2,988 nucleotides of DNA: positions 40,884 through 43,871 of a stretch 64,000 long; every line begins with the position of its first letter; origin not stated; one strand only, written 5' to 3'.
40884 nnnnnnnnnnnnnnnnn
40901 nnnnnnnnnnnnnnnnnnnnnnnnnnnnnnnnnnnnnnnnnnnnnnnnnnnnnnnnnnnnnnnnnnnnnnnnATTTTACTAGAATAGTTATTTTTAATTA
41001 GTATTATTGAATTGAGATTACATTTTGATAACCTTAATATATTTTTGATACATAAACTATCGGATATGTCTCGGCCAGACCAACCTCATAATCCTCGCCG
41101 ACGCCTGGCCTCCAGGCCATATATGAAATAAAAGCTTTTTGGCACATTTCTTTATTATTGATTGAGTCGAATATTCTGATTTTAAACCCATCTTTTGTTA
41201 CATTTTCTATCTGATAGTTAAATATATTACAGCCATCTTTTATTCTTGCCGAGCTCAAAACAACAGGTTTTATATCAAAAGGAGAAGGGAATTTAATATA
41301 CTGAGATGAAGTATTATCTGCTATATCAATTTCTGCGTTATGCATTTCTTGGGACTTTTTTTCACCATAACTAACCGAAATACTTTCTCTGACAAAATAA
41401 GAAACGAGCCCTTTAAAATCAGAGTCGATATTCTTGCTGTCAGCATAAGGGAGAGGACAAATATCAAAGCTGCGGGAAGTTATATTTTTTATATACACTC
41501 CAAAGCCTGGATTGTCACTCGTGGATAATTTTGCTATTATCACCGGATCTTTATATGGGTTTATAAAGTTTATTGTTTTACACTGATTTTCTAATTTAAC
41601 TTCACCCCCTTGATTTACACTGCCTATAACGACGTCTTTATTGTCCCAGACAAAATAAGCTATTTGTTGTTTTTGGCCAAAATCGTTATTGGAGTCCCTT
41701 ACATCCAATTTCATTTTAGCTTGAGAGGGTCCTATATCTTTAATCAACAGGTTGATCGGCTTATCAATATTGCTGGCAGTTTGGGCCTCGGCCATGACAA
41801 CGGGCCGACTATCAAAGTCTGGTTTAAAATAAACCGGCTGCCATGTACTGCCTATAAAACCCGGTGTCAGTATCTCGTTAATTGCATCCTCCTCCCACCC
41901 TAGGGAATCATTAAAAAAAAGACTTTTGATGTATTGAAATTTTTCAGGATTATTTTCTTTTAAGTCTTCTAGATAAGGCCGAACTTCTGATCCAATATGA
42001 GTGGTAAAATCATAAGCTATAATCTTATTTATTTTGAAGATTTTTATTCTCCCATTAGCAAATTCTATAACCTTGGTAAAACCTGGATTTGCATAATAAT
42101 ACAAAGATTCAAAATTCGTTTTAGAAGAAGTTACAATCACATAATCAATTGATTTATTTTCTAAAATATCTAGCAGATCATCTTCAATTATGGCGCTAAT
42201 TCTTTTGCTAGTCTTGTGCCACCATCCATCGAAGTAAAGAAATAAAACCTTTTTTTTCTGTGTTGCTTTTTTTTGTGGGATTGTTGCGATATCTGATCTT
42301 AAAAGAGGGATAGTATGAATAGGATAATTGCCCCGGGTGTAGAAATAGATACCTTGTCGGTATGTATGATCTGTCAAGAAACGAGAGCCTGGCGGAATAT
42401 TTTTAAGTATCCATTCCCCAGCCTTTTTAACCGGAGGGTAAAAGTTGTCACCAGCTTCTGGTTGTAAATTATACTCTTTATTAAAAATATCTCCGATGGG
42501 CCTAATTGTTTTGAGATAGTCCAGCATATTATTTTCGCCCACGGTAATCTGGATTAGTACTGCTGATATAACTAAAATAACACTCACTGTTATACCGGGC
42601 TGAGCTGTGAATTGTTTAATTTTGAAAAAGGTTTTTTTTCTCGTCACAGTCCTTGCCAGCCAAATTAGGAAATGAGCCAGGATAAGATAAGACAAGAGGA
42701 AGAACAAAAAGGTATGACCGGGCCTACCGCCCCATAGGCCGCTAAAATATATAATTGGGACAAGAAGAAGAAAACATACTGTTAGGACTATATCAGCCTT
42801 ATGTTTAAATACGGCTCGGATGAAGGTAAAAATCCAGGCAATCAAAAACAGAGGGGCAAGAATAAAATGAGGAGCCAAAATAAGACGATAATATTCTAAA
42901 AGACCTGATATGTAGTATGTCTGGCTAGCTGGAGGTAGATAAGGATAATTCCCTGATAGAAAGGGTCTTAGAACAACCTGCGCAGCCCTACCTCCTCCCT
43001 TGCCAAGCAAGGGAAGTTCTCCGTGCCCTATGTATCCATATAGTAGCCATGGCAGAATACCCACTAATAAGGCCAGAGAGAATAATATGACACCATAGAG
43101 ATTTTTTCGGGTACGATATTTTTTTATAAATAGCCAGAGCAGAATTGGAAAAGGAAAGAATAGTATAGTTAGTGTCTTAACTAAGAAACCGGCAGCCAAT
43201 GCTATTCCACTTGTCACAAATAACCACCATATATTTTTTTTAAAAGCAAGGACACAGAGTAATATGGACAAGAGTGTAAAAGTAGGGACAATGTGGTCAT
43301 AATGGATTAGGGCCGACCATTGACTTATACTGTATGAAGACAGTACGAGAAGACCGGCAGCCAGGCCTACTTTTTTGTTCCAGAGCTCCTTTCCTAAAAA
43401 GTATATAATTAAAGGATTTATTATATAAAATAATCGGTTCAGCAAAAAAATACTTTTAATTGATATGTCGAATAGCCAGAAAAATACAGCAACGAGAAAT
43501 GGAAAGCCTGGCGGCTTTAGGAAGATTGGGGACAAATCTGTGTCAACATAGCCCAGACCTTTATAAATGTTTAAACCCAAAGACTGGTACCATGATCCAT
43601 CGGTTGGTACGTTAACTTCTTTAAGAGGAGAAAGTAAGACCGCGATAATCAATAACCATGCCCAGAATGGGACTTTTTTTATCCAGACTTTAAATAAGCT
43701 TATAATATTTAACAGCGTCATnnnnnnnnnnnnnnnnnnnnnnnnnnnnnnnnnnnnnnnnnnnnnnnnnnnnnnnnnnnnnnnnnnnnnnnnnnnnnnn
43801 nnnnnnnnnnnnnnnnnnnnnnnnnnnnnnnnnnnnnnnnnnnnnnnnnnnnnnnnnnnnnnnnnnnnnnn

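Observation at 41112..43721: GT39/PMT-type membrane glycosyltransferase fused to three tandem lectin-like repeats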

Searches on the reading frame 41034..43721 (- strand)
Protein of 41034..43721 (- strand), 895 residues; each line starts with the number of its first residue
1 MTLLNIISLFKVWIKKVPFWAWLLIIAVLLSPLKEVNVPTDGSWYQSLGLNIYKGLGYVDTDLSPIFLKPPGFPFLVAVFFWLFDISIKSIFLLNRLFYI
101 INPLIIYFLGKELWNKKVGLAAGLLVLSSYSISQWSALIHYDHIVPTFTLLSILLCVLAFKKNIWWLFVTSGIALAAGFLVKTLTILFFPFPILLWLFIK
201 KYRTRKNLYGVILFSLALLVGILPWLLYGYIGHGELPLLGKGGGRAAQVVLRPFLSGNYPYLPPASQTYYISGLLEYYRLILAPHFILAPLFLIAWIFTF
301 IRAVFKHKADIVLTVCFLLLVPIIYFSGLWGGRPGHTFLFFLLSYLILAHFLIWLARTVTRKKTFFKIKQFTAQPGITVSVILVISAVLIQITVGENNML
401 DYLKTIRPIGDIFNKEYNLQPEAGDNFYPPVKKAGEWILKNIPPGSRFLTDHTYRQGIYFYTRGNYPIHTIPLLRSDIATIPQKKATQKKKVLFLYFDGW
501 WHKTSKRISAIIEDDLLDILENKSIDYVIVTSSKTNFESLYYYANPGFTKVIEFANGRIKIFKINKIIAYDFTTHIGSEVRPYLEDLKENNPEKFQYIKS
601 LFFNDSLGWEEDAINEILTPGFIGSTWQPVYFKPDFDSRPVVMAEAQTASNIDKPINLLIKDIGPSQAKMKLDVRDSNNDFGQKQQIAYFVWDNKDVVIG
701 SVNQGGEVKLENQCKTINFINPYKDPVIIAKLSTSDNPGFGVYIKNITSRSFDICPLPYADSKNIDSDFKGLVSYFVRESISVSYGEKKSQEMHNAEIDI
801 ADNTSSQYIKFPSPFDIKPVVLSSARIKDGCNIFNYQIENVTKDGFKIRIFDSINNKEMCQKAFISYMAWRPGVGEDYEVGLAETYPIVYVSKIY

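Call 3: search_protein_families(library=pfam, proteins=[window:41034-43721:-], max_evalue=1)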
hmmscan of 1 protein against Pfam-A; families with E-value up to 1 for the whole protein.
window:41034-43721:- (895 aa): 2 families
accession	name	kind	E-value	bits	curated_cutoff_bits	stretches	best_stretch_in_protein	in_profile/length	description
PF13231.12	PMT_2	-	4.2e-17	63.3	26.1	1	69-225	2-160/160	Dolichyl-phosphate-mannose-protein mannosyltransferase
PF09458.16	H_lectin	-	4.4e-08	33.6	24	1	807-869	2-66/67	H-type lectin domain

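Call 4: search_protein_families(library=ncbifam, proteins=[window:41034-43721:-], max_evalue=1)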
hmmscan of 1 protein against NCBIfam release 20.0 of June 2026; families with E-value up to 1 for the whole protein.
window:41034-43721:- (895 aa): 0 families

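Call 8: find_homologous_proteins(query=window:41034-43721:-)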
Query window:41034-43721:- (895 aa): 5 proteins with E <= 0.001 among 8000 candidates.
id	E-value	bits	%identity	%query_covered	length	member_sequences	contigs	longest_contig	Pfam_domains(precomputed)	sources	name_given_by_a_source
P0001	0.0e+0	2050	100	100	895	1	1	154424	PF09458.17,PF13231.13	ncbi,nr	ncbi:glycosyltransferase family 39 protein [Patescibacteria group bacterium AH-259-L05]|nr:glycosylt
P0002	0.0e+0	1252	62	99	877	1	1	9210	PF09458.17,PF13231.13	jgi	jgi:hypothetical protein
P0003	4.0e-100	354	35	68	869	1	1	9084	PF13431.13,PF13414.13,PF02366.25,PF13176.13,PF13428.13,PF13374.13,PF14559.13,PF17874.8,PF00515.35,PF13424.13,PF13432.13,PF13181.13,PF07719.24,PF13174.13,PF13231.13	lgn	-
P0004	1.3e-90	323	34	68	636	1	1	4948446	PF02366.25,PF13231.13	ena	-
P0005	1.5e-53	200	31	58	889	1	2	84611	PF13431.13,PF23914.2,PF25062.2,PF13414.13,PF13428.13,PF13374.13,PF14559.13,PF00515.35,PF13424.13,PF21033.5,PF13432.13,PF13181.13,PF07719.24,PF13174.13,PF13231.13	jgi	-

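Call 19: find_homologous_proteins(query=A2, max_evalue=1e-10)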
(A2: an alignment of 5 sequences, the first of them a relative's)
Query A2 (5 sequences) (895 aa, profile of the alignment): 4 proteins with E <= 1e-10 among 8000 candidates.
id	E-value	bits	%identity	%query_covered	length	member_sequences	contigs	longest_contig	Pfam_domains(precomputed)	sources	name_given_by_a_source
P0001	0.0e+0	1375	100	100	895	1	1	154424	PF09458.17,PF13231.13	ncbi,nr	ncbi:glycosyltransferase family 39 protein [Patescibacteria group bacterium AH-259-L05]|nr:glycosylt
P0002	0.0e+0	1346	62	99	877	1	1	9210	PF09458.17,PF13231.13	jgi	jgi:hypothetical protein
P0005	0.0e+0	1050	31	58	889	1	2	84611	PF13431.13,PF23914.2,PF25062.2,PF13414.13,PF13428.13,PF13374.13,PF14559.13,PF00515.35,PF13424.13,PF21033.5,PF13432.13,PF13181.13,PF07719.24,PF13174.13,PF13231.13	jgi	-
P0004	2.0e-264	898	34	68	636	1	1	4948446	PF02366.25,PF13231.13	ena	-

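Call 31: find_encoding_contigs(protein=P0002, flank=10000, max_places=3)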
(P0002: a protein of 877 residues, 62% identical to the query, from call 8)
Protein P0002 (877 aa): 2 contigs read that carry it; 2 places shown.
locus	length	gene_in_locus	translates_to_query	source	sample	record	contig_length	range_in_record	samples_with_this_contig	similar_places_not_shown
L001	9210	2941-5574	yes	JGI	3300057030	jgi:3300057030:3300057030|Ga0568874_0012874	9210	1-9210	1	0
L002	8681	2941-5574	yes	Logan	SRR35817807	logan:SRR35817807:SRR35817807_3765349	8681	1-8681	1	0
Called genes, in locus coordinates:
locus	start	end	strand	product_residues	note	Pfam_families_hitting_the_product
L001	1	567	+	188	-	?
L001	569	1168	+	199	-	PF13489:Methyltransf_23, PF13847:Methyltransf_31 (faint), PF08241:Methyltransf_11, PF13649:Methyltransf_25 (weak)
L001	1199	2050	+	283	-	-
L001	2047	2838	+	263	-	PF00551:Formyl_trans_N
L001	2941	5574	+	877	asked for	PF13231:PMT_2, PF09458:H_lectin (faint)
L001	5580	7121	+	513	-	PF01943:Polysacc_synt, PF01554:MatE (weak), PF13440:Polysacc_synt_3, PF03023:MurJ, PF01554:MatE (weak)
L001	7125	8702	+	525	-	PF01663:Phosphodiest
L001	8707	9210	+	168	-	?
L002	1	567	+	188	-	?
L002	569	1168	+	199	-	PF13489:Methyltransf_23, PF13847:Methyltransf_31 (faint), PF08241:Methyltransf_11, PF13649:Methyltransf_25 (weak)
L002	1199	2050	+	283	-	-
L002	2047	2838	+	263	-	PF00551:Formyl_trans_N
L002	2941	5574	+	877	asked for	PF13231:PMT_2, PF09458:H_lectin (faint)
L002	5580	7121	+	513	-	PF01943:Polysacc_synt, PF01554:MatE (weak), PF13440:Polysacc_synt_3, PF03023:MurJ, PF01554:MatE (weak)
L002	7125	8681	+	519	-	?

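Call 38: find_encoding_contigs(protein=P0003, flank=8000, max_places=2)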
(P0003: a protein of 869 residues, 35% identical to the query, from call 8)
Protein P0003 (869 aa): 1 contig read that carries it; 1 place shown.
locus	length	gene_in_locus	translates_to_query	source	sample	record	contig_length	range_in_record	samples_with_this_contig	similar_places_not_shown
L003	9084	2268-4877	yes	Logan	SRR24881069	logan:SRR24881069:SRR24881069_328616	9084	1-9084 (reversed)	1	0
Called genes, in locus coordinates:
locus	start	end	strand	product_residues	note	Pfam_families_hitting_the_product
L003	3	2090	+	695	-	?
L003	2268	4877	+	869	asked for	PF02366:PMT, PF13231:PMT_2, PF07719:TPR_2 (faint), PF13176:TPR_7 (faint), PF13181:TPR_8 (faint), PF13374:TPR_10 (faint), PF13432:TPR_16 (weak), PF13414:TPR_11, +7 more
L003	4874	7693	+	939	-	PF13431:TPR_17 (faint), PF00515:TPR_1 (faint), PF13174:TPR_6 (faint), PF13176:TPR_7 (faint), PF14559:TPR_19, PF07719:TPR_2 (weak), PF13432:TPR_16 (weak), PF13414:TPR_11 (weak), +5 more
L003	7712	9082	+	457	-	?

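Call 40: find_related_loci(query=A2, collection=genome_contigs, flank=6000)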
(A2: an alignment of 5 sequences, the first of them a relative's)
Query A2 (895 aa) in genome_contigs; peptide patterns used: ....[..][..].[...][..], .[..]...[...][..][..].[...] (x = any residue, [..] = any of these).
38 stretches matched a pattern; 2 encode a relative of the query (tblastn E <= 1e-3); 2 distinct loci.
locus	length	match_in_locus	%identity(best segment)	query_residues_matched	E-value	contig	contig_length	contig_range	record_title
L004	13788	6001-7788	33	14-624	5e-77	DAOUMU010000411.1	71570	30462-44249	MAG TPA_asm: Anaerolineae bacterium isolate W92_265 k127_500105, whole genome shotgun sequence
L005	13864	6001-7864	28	14-618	3e-72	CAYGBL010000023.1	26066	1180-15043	MAG TPA_asm: uncultured Actinomycetota bacterium isolate ERP108616_co2_267 genome assembly, contig: NODE_2487_length_260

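Call 43: search_protein_families(library=pfam, proteins=[L005:6494-8533:+], max_evalue=0.001)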
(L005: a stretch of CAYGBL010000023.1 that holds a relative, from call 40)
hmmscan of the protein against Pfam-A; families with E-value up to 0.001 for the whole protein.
L005:6494-8533:+ (679 aa): 1 family
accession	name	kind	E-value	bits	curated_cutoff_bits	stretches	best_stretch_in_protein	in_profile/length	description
PF13385.13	Laminin_G_3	-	2.4e-25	89.9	27.6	1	471-579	37-149/151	Concanavalin A-like lectin/glucanases superfamily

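Call 61: search_protein_families(library=pfam, proteins=[L005:8569-9474:+, L004:4865-5872:+, L004:7904-11020:+], max_evalue=0.00001)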
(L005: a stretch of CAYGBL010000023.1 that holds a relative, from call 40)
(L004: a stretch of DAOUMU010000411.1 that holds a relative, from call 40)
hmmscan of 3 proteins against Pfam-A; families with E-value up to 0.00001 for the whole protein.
L005:8569-9474:+ (301 aa): 1 family
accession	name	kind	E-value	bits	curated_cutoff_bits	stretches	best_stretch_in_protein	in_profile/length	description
PF00535.33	Glycos_transf_2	-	3.5e-30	105.6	23.3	1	19-177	1-165/168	Glycosyl transferase family 2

L004:4865-5872:+ (335 aa): 1 family
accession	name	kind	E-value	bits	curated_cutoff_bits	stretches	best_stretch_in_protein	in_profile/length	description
PF03706.18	LPG_synthase_TM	-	1.2e-23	84.5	33.4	1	29-310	3-300/302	Lysylphosphatidylglycerol synthase TM region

L004:7904-11020:+ (1038 aa): 1 family
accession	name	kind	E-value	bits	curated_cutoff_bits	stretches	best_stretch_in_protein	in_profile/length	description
PF13231.12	PMT_2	-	6.3e-08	33.4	26.1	1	149-286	25-155/160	Dolichyl-phosphate-mannose-protein mannosyltransferase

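Call 70: search_protein_families(library=pfam, proteins=[L004:325-1227:+, L004:1214-2377:+, L004:2380-3453:+, L004:3437-4054:+, L004:4054-4833:+, L004:11053-13419:+, L005:851-2353:+, L005:2388-4352:+, L005:4216-5385:+, L005:9471-10658:+], max_evalue=0.00001)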
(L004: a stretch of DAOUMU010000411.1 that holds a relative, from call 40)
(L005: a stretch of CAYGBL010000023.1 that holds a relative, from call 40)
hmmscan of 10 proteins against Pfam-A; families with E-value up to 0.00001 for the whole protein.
L004:325-1227:+ (300 aa): 2 families
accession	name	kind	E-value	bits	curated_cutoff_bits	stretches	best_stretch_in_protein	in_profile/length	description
PF13469.12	Sulfotransfer_3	-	4.4e-17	63.5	27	1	3-193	1-214/216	Sulfotransferase family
PF00685.33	Sulfotransfer_1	-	9.2e-17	61.7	22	1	3-194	2-184/255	Sulfotransferase domain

L004:1214-2377:+ (387 aa): 0 families

L004:2380-3453:+ (357 aa): 1 family
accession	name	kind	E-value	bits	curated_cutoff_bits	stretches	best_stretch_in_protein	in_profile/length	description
PF04007.18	DUF354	-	1e-15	58.1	22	1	2-271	2-285/349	Protein of unknown function (DUF354)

L004:3437-4054:+ (205 aa): 2 families
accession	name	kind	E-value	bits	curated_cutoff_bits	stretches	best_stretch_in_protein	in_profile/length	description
PF00117.34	GATase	-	1.2e-24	87.5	22.8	1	3-202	1-187/190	Glutamine amidotransferase class-I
PF01174.25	SNO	-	2.6e-11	44.2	27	1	10-110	6-105/188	SNO glutamine amidotransferase family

L004:4054-4833:+ (259 aa): 4 families
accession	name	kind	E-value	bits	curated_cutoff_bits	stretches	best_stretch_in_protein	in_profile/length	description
PF00977.27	His_biosynth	-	8.2e-69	232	23.6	1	5-230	1-223/228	Histidine biosynthesis protein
PF01180.27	DHO_dh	-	7.8e-11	42.1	27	0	186-237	227-280/291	Dihydroorotate dehydrogenase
PF03060.21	NMO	-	1e-08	35.4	28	0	185-230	181-226/331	Nitronate monooxygenase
PF01207.24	Dus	-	2e-06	27.6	20.4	0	60-117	170-229/311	Dihydrouridine synthase (Dus)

L004:11053-13419:+ (788 aa): 1 family
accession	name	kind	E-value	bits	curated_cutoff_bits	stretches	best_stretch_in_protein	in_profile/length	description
PF13231.12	PMT_2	-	5.4e-09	36.9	26.1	1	84-181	12-106/160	Dolichyl-phosphate-mannose-protein mannosyltransferase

L005:851-2353:+ (500 aa): 1 family
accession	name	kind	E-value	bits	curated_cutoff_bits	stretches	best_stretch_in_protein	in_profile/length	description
PF14296.11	O-ag_pol_Wzy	-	2e-12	47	26.6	1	41-482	7-462/468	O-antigen polysaccharide polymerase Wzy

L005:2388-4352:+ (654 aa): 10 families
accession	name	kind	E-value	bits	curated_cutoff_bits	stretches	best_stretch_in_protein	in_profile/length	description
PF00534.26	Glycos_transf_1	-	1.8e-38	132.2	26.4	1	211-369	11-171/172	Glycosyl transferases group 1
PF13692.12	Glyco_trans_1_4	-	1.1e-34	120.2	27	1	215-356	2-142/142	Glycosyl transferases group 1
PF13439.12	Glyco_transf_4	-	5.4e-22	79.1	28.5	1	30-191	1-168/170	Glycosyltransferase Family 4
PF13579.12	Glyco_trans_4_4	-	4e-12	47.2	29.7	1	31-188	1-158/158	Glycosyl transferase 4-like domain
PF07021.18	MetW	-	2.5e-10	40.7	21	1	450-541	11-112/193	Methionine biosynthesis protein MetW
PF13524.12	Glyco_trans_1_2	-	1.2e-09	38.7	25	1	248-377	17-135/144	Glycosyl transferase-like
PF13489.12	Methyltransf_23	-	3.1e-09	37.2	27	1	450-578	20-161/164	Methyltransferase domain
PF08241.18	Methyltransf_11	-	4.8e-09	37.2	21.2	1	457-530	1-86/95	Methyltransferase domain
PF20706.3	GT4-conflict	-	2.5e-06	27.2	26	1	280-333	271-324/385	Family 4 Glycosyltransferase in conflict systems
PF13477.12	Glyco_trans_4_2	-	6.2e-06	26.9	23.4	0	40-126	16-103/139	Glycosyl transferase 4-like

L005:4216-5385:+ (389 aa): 2 families
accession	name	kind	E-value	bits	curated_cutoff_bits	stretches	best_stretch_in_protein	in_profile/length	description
PF00884.28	Sulfatase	-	1.4e-19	71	25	2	50-202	2-171/301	Sulfatase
PF16347.10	SGSH_C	-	2.2e-12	47.8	29.3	1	263-387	11-135/154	N-sulphoglucosamine sulphohydrolase, C-terminal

L005:9471-10658:+ (395 aa): 2 families
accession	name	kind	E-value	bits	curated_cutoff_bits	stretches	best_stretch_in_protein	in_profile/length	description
PF04055.27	Radical_SAM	-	2.1e-27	96.8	29.5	1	204-365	1-166/166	Radical SAM superfamily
PF02310.24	B12-binding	-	4.4e-27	94.8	32.1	1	27-139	10-120/121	B12 binding domain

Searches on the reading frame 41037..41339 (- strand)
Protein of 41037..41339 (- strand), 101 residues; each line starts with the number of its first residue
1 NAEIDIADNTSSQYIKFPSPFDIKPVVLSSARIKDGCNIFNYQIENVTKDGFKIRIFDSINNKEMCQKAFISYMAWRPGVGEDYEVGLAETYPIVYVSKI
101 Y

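Call 6: search_protein_families(library=pfam, proteins=[window:41037-41339:-], max_evalue=10)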
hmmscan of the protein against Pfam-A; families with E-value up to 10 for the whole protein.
seq(101 aa): 1 family
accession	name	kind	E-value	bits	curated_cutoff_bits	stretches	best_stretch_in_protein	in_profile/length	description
PF09458.16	H_lectin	-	9.6e-06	26.1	24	1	13-75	2-66/67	H-type lectin domain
